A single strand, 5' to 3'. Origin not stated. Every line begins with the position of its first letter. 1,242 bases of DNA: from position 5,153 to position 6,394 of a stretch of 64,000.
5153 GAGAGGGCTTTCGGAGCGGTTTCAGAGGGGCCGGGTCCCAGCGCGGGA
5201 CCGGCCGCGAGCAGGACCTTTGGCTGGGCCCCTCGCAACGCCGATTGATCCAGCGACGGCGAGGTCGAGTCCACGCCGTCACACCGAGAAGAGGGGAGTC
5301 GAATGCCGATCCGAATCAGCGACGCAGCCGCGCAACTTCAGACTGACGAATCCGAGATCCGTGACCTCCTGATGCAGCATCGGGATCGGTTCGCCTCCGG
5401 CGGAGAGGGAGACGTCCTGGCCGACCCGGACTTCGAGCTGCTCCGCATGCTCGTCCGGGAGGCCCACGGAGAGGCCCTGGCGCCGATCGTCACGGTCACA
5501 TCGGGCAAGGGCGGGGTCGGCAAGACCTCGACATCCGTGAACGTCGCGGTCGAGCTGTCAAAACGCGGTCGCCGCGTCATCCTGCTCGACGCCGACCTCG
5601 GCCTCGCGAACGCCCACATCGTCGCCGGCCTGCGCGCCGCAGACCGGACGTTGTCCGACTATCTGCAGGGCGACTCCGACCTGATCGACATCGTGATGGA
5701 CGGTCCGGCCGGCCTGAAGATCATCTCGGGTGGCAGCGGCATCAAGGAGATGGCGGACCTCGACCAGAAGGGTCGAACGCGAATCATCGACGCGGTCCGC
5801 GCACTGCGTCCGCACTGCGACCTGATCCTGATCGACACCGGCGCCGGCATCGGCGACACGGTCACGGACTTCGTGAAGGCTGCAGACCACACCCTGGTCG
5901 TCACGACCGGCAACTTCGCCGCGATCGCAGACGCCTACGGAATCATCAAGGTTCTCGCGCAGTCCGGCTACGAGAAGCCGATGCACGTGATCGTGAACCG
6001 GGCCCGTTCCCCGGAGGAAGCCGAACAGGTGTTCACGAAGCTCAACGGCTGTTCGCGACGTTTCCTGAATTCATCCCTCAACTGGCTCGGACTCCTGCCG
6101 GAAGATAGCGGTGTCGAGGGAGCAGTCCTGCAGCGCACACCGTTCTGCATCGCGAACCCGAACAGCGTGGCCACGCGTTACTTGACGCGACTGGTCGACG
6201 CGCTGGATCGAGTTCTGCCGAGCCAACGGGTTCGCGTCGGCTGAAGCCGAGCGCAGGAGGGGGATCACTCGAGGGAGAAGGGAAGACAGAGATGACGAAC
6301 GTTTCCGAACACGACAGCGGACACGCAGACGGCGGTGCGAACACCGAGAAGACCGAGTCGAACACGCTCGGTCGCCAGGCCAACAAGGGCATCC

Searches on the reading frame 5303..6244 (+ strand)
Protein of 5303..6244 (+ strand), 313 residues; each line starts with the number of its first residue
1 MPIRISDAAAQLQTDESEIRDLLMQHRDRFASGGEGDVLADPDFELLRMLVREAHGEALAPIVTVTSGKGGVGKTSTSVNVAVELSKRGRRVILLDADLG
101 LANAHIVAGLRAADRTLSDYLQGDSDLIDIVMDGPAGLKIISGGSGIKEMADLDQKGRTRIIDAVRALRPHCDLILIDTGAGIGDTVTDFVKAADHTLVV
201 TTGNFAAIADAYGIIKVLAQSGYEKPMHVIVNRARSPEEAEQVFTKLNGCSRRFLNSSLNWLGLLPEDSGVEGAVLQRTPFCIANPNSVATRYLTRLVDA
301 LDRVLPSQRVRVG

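Call 59: search_protein_families(library=pfam, proteins=[window:5303-6244:+], max_evalue=0.0001)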
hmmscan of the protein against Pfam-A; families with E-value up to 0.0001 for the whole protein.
window:5303-6244:+ (313 aa): 7 families
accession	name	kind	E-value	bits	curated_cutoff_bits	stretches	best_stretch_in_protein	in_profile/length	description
PF10609.15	ParA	-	3.1e-17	63.2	27.1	1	62-300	5-244/246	NUBPL iron-transfer P-loop NTPase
PF01656.29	CbiA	-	1.4e-16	61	25.4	1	63-276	1-120/125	CobQ/CobB/MinD/ParA nucleotide binding domain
PF13614.12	AAA_31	-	5.7e-15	56.1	27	1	62-211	3-157/177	AAA domain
PF02374.21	ArsA_ATPase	-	3.3e-07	30.3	24.3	1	65-98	5-38/305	Anion-transporting ATPase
PF09140.17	MipZ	-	3.7e-07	30.2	20.7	1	62-199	2-126/262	ATPase MipZ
PF06564.18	CBP_BcsQ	-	5.5e-06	26.5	21.3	1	62-296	3-228/234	Cellulose biosynthesis protein BcsQ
PF00142.24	Fer4_NifH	-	1.8e-05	24.8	25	1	67-232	6-182/271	4Fe-4S iron sulfur cluster binding proteins, NifH/frxC family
